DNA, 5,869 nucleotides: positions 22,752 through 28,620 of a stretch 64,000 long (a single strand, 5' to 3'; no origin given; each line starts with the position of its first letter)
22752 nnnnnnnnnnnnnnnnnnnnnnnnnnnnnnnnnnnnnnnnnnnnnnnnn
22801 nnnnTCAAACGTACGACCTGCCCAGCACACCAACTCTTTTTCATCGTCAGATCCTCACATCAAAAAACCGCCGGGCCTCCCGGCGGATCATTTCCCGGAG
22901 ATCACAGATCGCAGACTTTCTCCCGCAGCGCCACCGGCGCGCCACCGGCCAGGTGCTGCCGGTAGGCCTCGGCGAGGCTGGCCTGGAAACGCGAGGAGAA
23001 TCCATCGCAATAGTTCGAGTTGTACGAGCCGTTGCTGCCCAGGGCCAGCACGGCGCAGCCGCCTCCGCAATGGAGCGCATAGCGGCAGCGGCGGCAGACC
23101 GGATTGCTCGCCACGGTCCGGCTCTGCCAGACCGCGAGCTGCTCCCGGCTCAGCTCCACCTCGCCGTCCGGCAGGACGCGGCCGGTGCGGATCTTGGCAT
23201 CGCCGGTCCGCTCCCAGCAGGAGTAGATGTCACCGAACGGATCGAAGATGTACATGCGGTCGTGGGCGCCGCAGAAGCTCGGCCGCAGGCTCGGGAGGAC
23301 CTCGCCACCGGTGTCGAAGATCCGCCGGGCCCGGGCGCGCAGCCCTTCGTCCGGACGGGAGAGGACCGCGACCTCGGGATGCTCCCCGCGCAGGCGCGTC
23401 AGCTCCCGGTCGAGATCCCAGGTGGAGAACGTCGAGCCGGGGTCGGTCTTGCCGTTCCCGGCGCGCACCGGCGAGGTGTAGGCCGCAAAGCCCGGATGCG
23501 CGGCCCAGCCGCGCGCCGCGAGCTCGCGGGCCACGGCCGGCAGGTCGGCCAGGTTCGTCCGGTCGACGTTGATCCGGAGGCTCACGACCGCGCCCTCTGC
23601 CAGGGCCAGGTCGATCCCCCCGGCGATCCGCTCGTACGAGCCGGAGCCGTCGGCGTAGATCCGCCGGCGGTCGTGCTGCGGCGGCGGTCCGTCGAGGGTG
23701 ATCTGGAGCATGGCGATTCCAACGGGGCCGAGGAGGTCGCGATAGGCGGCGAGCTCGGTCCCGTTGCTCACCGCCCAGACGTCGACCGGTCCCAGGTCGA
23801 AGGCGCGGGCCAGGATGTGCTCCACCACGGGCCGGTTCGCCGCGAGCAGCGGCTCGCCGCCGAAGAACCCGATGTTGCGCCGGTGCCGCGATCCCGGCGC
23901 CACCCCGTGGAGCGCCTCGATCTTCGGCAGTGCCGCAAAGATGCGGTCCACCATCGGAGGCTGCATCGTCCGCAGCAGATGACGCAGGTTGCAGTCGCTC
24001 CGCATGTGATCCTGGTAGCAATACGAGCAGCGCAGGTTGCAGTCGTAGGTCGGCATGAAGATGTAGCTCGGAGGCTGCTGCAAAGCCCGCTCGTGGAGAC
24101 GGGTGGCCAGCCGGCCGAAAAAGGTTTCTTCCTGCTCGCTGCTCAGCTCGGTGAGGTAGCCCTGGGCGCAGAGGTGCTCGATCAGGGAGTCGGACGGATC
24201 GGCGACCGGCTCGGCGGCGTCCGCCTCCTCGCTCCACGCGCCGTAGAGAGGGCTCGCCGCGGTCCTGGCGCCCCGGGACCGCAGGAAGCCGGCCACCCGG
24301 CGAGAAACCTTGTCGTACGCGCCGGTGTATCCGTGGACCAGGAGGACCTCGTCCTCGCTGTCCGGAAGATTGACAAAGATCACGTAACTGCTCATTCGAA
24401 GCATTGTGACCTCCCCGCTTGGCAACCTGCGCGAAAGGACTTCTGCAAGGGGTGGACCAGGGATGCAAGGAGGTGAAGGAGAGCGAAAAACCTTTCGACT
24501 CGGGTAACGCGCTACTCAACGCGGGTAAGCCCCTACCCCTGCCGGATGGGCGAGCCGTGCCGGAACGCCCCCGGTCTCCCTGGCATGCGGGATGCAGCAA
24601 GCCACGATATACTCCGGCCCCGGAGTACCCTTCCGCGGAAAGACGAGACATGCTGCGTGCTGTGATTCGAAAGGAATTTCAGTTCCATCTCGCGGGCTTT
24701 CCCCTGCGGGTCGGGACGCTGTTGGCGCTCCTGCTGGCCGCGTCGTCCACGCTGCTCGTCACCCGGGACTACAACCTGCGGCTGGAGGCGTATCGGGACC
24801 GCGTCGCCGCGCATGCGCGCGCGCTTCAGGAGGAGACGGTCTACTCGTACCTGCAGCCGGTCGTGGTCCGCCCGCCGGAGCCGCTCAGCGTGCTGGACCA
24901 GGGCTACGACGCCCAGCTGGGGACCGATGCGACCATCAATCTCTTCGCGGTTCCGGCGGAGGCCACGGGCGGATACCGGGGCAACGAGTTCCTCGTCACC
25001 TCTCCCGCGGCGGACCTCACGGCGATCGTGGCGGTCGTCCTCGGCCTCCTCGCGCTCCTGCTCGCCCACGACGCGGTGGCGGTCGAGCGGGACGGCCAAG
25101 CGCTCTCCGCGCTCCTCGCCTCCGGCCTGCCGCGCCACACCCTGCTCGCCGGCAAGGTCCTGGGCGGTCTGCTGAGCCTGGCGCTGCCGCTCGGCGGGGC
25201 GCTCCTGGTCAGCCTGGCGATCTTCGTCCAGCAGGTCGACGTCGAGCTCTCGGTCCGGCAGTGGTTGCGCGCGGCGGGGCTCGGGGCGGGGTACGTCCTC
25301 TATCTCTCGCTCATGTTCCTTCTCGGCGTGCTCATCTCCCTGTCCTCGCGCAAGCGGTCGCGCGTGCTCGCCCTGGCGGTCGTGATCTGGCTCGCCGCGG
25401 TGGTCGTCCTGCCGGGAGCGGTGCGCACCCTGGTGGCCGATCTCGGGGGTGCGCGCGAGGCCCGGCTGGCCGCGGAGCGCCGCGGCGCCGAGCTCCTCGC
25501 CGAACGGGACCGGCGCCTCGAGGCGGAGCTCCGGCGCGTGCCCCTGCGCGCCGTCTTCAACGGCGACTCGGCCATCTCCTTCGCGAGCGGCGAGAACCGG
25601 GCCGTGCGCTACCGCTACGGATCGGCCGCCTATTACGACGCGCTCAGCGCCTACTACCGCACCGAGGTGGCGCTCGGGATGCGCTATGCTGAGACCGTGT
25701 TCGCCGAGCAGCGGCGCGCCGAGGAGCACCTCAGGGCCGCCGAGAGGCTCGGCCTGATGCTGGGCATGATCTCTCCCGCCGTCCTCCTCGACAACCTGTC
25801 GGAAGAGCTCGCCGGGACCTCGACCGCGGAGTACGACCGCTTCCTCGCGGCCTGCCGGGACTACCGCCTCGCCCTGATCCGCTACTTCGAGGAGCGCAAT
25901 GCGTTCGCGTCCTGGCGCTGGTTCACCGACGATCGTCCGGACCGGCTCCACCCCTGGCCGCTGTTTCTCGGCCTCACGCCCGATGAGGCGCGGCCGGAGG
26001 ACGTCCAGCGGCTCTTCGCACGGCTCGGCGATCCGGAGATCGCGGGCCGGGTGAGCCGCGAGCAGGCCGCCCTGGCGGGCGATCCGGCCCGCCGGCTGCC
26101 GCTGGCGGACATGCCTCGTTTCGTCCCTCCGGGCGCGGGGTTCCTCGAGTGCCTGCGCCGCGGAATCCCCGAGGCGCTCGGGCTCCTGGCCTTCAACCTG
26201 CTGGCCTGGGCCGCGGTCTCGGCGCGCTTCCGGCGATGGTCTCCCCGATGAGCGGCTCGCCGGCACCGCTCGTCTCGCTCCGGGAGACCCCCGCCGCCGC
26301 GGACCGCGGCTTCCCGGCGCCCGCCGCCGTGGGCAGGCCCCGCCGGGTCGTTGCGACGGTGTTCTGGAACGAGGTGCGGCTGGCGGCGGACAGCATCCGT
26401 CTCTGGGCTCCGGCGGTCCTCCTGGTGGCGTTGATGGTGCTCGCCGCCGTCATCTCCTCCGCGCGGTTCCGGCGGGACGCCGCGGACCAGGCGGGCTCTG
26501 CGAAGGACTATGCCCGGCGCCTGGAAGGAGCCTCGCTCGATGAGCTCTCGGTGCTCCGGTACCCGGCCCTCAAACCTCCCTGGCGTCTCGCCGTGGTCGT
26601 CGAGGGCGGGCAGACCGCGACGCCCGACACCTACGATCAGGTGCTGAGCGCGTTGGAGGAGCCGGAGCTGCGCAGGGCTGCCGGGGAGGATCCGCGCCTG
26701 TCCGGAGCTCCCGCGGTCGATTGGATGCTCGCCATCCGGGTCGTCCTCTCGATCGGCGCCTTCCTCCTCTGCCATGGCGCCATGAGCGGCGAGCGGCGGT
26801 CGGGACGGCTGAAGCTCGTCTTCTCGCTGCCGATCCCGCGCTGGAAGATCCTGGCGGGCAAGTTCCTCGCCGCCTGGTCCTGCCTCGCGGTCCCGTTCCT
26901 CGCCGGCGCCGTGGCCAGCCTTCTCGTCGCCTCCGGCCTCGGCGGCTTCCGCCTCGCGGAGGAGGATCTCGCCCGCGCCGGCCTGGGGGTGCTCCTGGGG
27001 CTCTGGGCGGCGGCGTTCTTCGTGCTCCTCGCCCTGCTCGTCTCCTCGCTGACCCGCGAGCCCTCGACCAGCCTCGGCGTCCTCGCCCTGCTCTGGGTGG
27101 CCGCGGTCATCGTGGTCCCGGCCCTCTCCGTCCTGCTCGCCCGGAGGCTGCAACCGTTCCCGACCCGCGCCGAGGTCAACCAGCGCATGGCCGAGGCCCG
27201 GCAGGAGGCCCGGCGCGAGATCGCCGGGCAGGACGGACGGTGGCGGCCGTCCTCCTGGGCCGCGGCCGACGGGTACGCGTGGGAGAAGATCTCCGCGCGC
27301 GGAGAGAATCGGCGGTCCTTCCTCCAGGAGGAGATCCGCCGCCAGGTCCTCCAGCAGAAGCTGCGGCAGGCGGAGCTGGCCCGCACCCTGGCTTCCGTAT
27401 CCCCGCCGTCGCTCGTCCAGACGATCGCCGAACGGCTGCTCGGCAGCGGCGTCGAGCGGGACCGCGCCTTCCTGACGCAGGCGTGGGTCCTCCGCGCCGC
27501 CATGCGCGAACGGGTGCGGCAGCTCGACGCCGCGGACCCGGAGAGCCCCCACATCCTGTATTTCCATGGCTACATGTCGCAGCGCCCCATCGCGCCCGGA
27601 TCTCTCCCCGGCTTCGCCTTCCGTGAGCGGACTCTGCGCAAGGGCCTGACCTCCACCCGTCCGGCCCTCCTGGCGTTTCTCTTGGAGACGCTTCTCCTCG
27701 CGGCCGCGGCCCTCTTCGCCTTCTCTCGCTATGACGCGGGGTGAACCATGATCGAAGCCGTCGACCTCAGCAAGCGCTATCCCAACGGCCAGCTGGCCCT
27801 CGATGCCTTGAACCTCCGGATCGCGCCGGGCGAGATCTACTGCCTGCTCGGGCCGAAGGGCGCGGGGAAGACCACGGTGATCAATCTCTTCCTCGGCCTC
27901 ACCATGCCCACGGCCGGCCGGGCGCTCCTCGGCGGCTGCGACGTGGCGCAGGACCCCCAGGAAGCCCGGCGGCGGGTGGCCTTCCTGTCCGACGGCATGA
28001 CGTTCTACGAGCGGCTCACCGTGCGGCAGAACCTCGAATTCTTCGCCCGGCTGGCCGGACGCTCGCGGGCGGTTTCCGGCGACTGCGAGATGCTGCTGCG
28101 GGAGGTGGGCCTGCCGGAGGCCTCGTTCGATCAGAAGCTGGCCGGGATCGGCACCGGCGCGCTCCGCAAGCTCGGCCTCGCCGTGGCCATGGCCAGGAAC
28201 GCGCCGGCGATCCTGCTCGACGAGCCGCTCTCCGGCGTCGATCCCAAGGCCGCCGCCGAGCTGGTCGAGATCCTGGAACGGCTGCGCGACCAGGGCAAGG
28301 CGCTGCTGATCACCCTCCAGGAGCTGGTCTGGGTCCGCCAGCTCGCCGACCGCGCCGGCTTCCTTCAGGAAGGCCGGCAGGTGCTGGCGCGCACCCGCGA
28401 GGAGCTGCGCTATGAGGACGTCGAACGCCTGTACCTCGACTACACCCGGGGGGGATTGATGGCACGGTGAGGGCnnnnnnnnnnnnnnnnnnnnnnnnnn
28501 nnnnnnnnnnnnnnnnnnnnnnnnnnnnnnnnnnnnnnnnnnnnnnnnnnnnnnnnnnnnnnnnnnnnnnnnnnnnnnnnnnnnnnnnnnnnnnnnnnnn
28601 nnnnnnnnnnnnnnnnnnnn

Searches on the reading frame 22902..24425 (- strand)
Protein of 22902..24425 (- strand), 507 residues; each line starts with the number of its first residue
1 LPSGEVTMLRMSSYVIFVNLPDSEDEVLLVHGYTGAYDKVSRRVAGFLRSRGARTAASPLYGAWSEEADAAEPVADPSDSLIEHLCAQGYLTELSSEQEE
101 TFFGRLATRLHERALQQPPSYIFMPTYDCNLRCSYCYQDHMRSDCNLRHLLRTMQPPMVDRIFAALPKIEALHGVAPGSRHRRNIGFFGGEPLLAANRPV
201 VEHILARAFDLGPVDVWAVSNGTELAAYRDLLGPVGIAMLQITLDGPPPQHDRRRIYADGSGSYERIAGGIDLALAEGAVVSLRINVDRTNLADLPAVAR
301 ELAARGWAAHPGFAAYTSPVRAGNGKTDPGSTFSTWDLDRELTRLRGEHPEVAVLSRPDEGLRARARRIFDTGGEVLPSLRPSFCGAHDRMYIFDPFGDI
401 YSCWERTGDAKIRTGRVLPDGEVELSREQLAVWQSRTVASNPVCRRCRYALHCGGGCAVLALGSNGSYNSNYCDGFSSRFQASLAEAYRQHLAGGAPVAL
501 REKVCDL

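Call 42: search_protein_families(library=pfam, proteins=[window:22902-24425:-], max_evalue=0.001)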
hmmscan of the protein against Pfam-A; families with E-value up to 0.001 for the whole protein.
window:22902-24425:- (507 aa): 2 families
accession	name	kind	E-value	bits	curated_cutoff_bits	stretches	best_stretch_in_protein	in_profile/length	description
PF04055.27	Radical_SAM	-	1.1e-09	39.1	29.5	1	125-294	3-158/166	Radical SAM superfamily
PF13353.11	Fer4_12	-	0.0002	22.1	22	1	127-252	13-121/137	4Fe-4S single cluster domain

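Call 97: search_protein_families(library=ncbifam, proteins=[window:22902-24425:-], max_evalue=0.00001)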
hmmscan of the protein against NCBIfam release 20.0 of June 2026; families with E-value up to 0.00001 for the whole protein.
window:22902-24425:- (507 aa): 31 families (the best 25 are shown)
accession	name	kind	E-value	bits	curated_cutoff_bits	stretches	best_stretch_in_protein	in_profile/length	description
NF038107.1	rSAM_NF038107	equivalog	1.3e-30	106.5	600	2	380-473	322-416/444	Cys-every-fifth radical SAM/SPASM peptide maturase CefB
TIGR04463.1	rSAM_vs_C_rich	equivalog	2.2e-27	95.9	525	2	120-324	83-277/438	TIGR04463 family radical SAM/SPASM RiPP maturase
NF047865.1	rSAM_PapB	equivalog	1.1e-26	93.8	340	1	123-469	7-328/330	PapB family radical SAM/SPASM ranthipeptide maturase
TIGR04280.1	geopep_mat_rSAM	hypoth_equivalog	1.5e-21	76.9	400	1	121-306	86-261/428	geopeptide radical SAM maturase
NF041298.1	rSAM_mat_DynA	equivalog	1.1e-20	74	450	2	123-295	5-167/356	dynobactin maturation radical SAM/SPASM protein DynA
TIGR04064.1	rSAM_nif11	equivalog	3.1e-19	69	518.7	2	123-272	82-222/459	nif11-like peptide radical SAM maturase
TIGR03906.1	quino_hemo_SAM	equivalog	5.8e-17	61.5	453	1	126-276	101-243/467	quinohemoprotein amine dehydrogenase maturation protein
TIGR04163.1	rSAM_cobopep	equivalog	2.5e-15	56.2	375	1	117-299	62-232/428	peptide-modifying radical SAM enzyme CbpB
TIGR04334.1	rSAM_Clo7bot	equivalog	5.9e-15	54.8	600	1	122-295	93-255/440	radical SAM/SPASM domain Clo7bot peptide maturase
TIGR03974.1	rSAM_six_Cys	equivalog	1.5e-13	50.4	425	1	383-472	345-431/451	thioether cross-link-forming SCIFF peptide maturase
NF052473.1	rSAM_FlmE_OhkG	exception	2.8e-13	49.4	500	1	79-295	57-269/481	FlmE/OhkG family radical SAM/SPASM peptide maturase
TIGR04085.1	rSAM_more_4Fe4S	domain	3.5e-13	49.8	27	1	385-473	1-93/93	SPASM domain-containing protein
NF041707.1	rSAM_YhhB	equivalog_domain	1.6e-12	47.1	445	1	129-274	12-152/369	cyclophane-forming radical SAM/SPASM peptide maturase YhhB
NF040899.1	ryptide_rSAM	equivalog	3.3e-12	45.8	600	1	126-306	105-276/464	radical SAM/SPASM ryptide class RiPP maturase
NF040492.1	not_ScfB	exception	3.9e-12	45.8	855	0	127-271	103-239/450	ScfB-related radical SAM/SPASM orphan maturase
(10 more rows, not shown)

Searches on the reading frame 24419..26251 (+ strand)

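Call 44: search_protein_families(library=pfam, proteins=[window:24419-26251:+], max_evalue=0.001)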
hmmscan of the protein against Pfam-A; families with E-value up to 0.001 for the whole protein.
window:24419-26251:+ (610 aa): 3 families
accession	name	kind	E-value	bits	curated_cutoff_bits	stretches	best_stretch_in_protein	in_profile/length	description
PF12679.13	ABC2_membrane_2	-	3.9e-16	59.6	27.2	1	159-337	72-205/283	ABC-2 family transporter protein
PF12040.14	DUF3526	-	1e-07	33.1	25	1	422-493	55-123/144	Domain of unknown function (DUF3526)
PF12698.13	ABC2_membrane_3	-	5.3e-05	22.9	31.6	1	208-329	173-285/347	ABC-2 family transporter protein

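Call 97: search_protein_families(library=ncbifam, proteins=[window:24419-26251:+], max_evalue=0.00001)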
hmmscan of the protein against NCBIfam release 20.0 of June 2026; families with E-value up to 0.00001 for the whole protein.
window:24419-26251:+ (610 aa): 0 families

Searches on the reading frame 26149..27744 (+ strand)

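Call 44: search_protein_families(library=pfam, proteins=[window:26149-27744:+], max_evalue=0.001)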
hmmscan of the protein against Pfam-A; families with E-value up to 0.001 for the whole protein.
window:26149-27744:+ (531 aa): 4 families
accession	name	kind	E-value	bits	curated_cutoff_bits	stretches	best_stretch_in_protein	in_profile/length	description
PF12679.13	ABC2_membrane_2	-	3e-26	92.8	27.2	1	70-527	2-280/283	ABC-2 family transporter protein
PF12040.14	DUF3526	-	2.2e-05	25.6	25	1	385-454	53-118/144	Domain of unknown function (DUF3526)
PF12730.13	ABC2_membrane_4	-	4.9e-05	23.8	27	1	198-311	58-171/179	ABC-2 family transporter protein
PF12698.13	ABC2_membrane_3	-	0.00023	20.8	31.6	1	205-322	177-286/347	ABC-2 family transporter protein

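Call 97: search_protein_families(library=ncbifam, proteins=[window:26149-27744:+], max_evalue=0.00001)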
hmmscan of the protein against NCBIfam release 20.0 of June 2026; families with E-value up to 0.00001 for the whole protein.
window:26149-27744:+ (531 aa): 0 families

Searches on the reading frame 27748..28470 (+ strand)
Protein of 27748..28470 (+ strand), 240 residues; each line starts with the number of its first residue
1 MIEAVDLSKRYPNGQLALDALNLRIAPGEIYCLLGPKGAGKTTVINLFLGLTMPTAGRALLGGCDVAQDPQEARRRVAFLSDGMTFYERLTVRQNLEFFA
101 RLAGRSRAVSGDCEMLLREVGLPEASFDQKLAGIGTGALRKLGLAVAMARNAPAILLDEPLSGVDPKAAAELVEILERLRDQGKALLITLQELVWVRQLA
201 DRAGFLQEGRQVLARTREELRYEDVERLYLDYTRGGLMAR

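Call 42: search_protein_families(library=pfam, proteins=[window:27748-28470:+], max_evalue=0.001)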
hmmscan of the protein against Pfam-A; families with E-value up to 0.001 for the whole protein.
window:27748-28470:+ (240 aa): 3 families
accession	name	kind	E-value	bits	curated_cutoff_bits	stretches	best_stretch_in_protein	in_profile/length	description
PF00005.33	ABC_tran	-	3e-22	80.1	25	1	18-161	1-136/137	ABC transporter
PF13304.12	AAA_21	-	1.7e-08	35.3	27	1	134-188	238-295/304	AAA domain, putative AbiEii toxin, Type IV TA system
PF13191.12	AAA_16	-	0.00013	22.9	32.6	1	18-198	13-146/167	AAA ATPase domain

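Call 97: search_protein_families(library=ncbifam, proteins=[window:27748-28470:+], max_evalue=0.00001)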
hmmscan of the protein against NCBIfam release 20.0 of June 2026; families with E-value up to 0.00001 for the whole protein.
window:27748-28470:+ (240 aa): 165 families (the best 25 are shown)
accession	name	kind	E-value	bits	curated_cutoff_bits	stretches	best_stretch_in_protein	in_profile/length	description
TIGR01188.1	drrA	subfamily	5.8e-43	147.3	312.45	1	14-222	5-213/302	daunorubicin resistance ABC transporter, ATP-binding protein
NF033858.1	ABC2_perm_RbbA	equivalog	1.6e-34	119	1050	1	2-221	267-485/909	ribosome-associated ATPase/putative transporter RbbA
NF010060.0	PRK13537.1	equivalog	6.7e-34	117.2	521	1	2-216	16-229/314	nodulation factor ABC transporter ATP-binding protein NodI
TIGR04406.1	LPS_export_lptB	equivalog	1.3e-32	113.1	240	1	3-230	3-233/239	LPS export ABC transporter ATP-binding protein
NF010059.0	PRK13536.1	equivalog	2.3e-30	105.5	549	1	2-219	44-260/342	nodulation factor ABC transporter ATP-binding protein NodI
TIGR03740.1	galliderm_ABC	subfamily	2.6e-30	105.7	309.75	1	5-231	4-220/223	lantibiotic protection ABC transporter ATP-binding subunit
TIGR03522.1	GldA_ABC_ATP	equivalog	1.8e-29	103.2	402.6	1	2-225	3-224/301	gliding motility-associated ABC transporter ATP-binding subunit GldA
TIGR03864.1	PQQ_ABC_ATP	hypoth_equivalog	6.6e-29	101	302.25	1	2-223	2-222/236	ABC transporter, ATP-binding subunit, PQQ-dependent alcohol dehydrogenase system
TIGR01288.1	nodI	equivalog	9.4e-28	97.1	424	1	2-215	5-217/303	nodulation factor ABC transporter ATP-binding protein NodI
NF047930.1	ABC_ATP_B6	equivalog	4.5e-27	94.8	670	1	2-224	3-227/510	putative B6 ABC transporter ATP-binding protein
TIGR02857.1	CydD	equivalog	7.3e-27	94.5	435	1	2-195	322-519/529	thiol reductant ABC exporter subunit CydD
TIGR02315.1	ABC_phnC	equivalog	7.3e-27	94.3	266.1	1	1-229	1-242/243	phosphonate ABC transporter ATP-binding protein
TIGR04521.1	ECF_ATPase_2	equivalog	3.5e-26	91.9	330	1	10-221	13-233/279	energy-coupling factor transporter ATPase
NF008144.0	PRK10895.1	equivalog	1.2e-25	90.4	381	1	3-231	5-236/241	LPS export ABC transporter ATP-binding protein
TIGR01186.1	proV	subfamily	1.9e-25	89.8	326.6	1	15-220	6-217/363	betaine/proline/choline family ABC transporter ATP-binding protein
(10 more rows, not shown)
